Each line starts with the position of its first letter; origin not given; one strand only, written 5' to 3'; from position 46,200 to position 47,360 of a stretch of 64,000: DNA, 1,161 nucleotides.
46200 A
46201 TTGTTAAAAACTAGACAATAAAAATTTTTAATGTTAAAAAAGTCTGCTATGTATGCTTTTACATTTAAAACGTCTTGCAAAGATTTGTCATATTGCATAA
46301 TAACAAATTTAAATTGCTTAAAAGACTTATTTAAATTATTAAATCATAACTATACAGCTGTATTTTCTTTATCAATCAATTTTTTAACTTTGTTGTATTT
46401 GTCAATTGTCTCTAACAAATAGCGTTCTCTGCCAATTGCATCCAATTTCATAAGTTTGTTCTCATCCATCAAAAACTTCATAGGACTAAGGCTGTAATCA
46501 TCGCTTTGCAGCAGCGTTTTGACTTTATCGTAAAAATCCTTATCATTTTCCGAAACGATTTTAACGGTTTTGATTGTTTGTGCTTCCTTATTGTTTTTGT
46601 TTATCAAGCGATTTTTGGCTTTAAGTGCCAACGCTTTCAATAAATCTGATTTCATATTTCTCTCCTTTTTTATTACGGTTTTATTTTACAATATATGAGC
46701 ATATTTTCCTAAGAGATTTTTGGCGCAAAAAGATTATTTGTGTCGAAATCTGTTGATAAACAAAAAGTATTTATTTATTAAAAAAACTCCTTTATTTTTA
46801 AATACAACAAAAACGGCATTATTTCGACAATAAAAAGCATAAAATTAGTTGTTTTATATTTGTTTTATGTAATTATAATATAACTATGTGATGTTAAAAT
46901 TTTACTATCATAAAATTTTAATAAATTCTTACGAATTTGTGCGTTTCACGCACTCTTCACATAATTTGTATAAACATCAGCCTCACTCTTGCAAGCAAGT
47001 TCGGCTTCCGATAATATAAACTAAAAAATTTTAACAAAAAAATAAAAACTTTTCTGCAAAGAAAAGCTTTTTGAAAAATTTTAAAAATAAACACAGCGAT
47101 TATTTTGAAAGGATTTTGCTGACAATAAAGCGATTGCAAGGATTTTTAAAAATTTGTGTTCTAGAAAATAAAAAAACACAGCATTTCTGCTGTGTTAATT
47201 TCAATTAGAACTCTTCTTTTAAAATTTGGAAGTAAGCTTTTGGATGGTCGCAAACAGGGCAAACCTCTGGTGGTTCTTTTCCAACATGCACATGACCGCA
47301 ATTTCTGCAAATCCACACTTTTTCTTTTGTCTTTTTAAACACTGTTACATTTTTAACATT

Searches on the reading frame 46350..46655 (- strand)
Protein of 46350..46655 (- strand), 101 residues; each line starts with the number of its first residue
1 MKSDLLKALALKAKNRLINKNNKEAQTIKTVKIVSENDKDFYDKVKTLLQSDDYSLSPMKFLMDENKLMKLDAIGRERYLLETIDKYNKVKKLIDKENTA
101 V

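Call 60: find_homologous_proteins(query=window:46350-46655:-, max_evalue=1e-15)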
Query window:46350-46655:- (101 aa): 29 proteins with E <= 1e-15 among 35 candidates.
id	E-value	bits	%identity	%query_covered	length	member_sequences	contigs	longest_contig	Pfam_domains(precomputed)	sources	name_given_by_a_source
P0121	2.4e-53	195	99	100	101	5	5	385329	-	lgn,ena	-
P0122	3.3e-53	195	99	100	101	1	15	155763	-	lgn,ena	-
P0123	4.5e-53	195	99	100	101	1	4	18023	-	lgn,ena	-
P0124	1.1e-52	193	99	100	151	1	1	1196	-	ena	-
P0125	2.4e-52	192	97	100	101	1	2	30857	-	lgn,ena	-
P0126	2.3e-47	176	89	100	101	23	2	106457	-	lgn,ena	-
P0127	2.4e-45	170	84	100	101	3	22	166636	-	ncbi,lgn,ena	-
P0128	9.8e-45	168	83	100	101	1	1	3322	-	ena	-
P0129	3.1e-38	147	71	100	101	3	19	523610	-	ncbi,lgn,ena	-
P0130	3.4e-37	144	72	97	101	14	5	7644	-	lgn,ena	-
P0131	5.1e-37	143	72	97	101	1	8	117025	-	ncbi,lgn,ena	-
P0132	1.2e-36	142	75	97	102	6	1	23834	-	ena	-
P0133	2.6e-36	141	71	97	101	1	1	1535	-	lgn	-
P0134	2.6e-36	141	71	97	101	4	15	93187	-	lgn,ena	-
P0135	9.6e-36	139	70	97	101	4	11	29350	-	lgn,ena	-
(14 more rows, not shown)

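Call 61: find_encoding_contigs(protein=P0126, flank=1500, max_places=2)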
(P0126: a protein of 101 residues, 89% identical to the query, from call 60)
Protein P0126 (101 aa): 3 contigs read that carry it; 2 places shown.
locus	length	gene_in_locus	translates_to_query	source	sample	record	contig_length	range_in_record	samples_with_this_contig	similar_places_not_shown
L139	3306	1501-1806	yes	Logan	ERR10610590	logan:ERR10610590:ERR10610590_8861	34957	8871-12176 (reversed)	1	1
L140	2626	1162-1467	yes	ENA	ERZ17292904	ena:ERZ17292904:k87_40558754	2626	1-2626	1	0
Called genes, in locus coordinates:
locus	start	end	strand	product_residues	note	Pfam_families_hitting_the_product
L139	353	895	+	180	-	PF00210:Ferritin (weak), PF02915:Rubrerythrin, PF21349:RUBY_RBDX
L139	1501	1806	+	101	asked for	-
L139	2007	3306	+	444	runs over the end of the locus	PF10396:TrmE_N, PF12631:MnmE_helical, PF00009:GTP_EFTU (weak), PF00350:Dynamin_N (faint), PF01926:MMR_HSR1, PF02421:FeoB_N, PF04548:AIG1 (weak)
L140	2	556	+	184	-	?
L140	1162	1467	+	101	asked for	-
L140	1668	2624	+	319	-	?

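Call 62: find_encoding_contigs(protein=P0127, flank=1500, max_places=2)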
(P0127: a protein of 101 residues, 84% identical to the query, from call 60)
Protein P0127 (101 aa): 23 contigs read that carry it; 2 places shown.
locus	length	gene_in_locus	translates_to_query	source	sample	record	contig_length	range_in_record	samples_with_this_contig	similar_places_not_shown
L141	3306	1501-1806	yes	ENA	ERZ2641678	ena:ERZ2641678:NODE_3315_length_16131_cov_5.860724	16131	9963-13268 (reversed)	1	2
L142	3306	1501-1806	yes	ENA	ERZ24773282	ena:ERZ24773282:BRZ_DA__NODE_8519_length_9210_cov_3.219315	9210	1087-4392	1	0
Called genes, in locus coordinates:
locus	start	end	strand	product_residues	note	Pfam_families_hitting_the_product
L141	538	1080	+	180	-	PF00210:Ferritin (weak), PF02915:Rubrerythrin, PF21349:RUBY_RBDX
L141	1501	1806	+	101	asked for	-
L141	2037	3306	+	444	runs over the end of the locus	PF10396:TrmE_N, PF00350:Dynamin_N (faint), PF12631:MnmE_helical, PF00009:GTP_EFTU (faint), PF01926:MMR_HSR1, PF02421:FeoB_N, PF04548:AIG1 (weak)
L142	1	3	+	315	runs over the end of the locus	PF02195:ParB_N, PF17762:HTH_ParB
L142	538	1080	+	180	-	PF00210:Ferritin (weak), PF02915:Rubrerythrin, PF21349:RUBY_RBDX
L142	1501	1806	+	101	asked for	-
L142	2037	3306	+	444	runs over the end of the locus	PF10396:TrmE_N, PF00350:Dynamin_N (faint), PF12631:MnmE_helical, PF00009:GTP_EFTU (faint), PF01926:MMR_HSR1, PF02421:FeoB_N, PF04548:AIG1 (weak)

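Call 63: find_encoding_contigs(protein=P0125, flank=1500, max_places=2)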
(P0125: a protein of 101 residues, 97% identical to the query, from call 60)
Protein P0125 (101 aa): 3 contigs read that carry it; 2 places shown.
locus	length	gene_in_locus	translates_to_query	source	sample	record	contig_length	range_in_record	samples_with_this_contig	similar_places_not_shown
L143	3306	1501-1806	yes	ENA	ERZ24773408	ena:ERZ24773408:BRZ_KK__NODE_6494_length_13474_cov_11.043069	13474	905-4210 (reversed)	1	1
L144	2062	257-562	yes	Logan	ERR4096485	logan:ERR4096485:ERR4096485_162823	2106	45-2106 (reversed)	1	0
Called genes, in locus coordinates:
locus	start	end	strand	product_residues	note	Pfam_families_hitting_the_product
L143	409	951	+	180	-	PF00210:Ferritin (weak), PF02915:Rubrerythrin, PF21349:RUBY_RBDX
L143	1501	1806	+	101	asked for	-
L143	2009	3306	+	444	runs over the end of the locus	PF10396:TrmE_N, PF00350:Dynamin_N (faint), PF12631:MnmE_helical, PF00009:GTP_EFTU (weak), PF01926:MMR_HSR1, PF02421:FeoB_N, PF04548:AIG1 (weak)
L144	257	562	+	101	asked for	-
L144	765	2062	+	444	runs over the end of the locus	PF10396:TrmE_N, PF00350:Dynamin_N (faint), PF12631:MnmE_helical, PF00009:GTP_EFTU (weak), PF01926:MMR_HSR1, PF02421:FeoB_N, PF04548:AIG1 (weak)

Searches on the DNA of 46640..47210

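Call 8: search_rna_families(source=window, start=46640, end=47210, threshold=evalue, max_evalue=10, show_alignments=3)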
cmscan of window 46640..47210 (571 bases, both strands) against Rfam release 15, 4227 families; matches with E-value up to 10: 15.
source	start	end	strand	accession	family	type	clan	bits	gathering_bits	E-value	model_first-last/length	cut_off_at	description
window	47131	47202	-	RF02900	AaHKsRNA82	Gene; sRNA;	-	25.3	51.4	0.14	1-81/81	no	Aggregatibacter sRNA 82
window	47152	47209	-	RF02733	ToxT_thermometer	Cis-reg; thermoregulator;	-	22.7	81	0.31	1-71/71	no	ToxT 5' UTR thermometer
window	47035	47083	+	RF02584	KRAS_3UTR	Cis-reg;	-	20.8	49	8.3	1-49/49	no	KRAS 3' UTR cis-regulatory element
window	47045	47162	+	RF02815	Lig_thermometer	Cis-reg; thermoregulator;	-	20.3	51.5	1.8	1-205/205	no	Lig 5' UTR thermometer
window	47163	47204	+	RF02416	TCV_H4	Cis-reg;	-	19.8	50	0.7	1-51/51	no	Turnip crinkle virus 3'UTR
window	47131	47204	+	RF02414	rli60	Gene; sRNA;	-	18.8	60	7.8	1-191/191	no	Listeria sRNA rli60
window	47171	47210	-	RF02427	SpF10_sRNA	Gene; sRNA;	-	18.3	60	1.1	12-57/57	5'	Streptococcus sRNA SpF10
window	47020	47070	+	RF02844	RefA9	Gene; antisense;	-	17.1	49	6.1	1-64/64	no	Enterococcus sRNA A9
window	47050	47111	+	RF01810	pntA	Gene; sRNA;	-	16.5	54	9.5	1-62/62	no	pntA sRNA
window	47160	47210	-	RF00557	L10_leader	Cis-reg; leader;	-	14.6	44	7.2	58-138/138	5'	Ribosomal protein L10 leader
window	46929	47076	+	RF00125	IS128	Gene; sRNA;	-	14.3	80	2.3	1-209/209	no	IS128 RNA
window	46902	46982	-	RF03149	RAGATH-12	Gene; sRNA;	-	14.3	75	3.9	1-78/78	no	RAGATH-12 RNA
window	47127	47210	+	RF02933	ARRPOF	Gene; sRNA;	-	13.1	127.2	1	1-78/256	3'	ARRPOF RNA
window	47134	47208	-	RF00015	U4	Gene; snRNA; splicing;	CL00007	12.7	46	2.2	58-138/138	no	U4 spliceosomal RNA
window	47051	47123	+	RF02849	Ysr197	Gene; sRNA;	-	10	167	6.3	1-254/254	no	Yersinia sRNA 197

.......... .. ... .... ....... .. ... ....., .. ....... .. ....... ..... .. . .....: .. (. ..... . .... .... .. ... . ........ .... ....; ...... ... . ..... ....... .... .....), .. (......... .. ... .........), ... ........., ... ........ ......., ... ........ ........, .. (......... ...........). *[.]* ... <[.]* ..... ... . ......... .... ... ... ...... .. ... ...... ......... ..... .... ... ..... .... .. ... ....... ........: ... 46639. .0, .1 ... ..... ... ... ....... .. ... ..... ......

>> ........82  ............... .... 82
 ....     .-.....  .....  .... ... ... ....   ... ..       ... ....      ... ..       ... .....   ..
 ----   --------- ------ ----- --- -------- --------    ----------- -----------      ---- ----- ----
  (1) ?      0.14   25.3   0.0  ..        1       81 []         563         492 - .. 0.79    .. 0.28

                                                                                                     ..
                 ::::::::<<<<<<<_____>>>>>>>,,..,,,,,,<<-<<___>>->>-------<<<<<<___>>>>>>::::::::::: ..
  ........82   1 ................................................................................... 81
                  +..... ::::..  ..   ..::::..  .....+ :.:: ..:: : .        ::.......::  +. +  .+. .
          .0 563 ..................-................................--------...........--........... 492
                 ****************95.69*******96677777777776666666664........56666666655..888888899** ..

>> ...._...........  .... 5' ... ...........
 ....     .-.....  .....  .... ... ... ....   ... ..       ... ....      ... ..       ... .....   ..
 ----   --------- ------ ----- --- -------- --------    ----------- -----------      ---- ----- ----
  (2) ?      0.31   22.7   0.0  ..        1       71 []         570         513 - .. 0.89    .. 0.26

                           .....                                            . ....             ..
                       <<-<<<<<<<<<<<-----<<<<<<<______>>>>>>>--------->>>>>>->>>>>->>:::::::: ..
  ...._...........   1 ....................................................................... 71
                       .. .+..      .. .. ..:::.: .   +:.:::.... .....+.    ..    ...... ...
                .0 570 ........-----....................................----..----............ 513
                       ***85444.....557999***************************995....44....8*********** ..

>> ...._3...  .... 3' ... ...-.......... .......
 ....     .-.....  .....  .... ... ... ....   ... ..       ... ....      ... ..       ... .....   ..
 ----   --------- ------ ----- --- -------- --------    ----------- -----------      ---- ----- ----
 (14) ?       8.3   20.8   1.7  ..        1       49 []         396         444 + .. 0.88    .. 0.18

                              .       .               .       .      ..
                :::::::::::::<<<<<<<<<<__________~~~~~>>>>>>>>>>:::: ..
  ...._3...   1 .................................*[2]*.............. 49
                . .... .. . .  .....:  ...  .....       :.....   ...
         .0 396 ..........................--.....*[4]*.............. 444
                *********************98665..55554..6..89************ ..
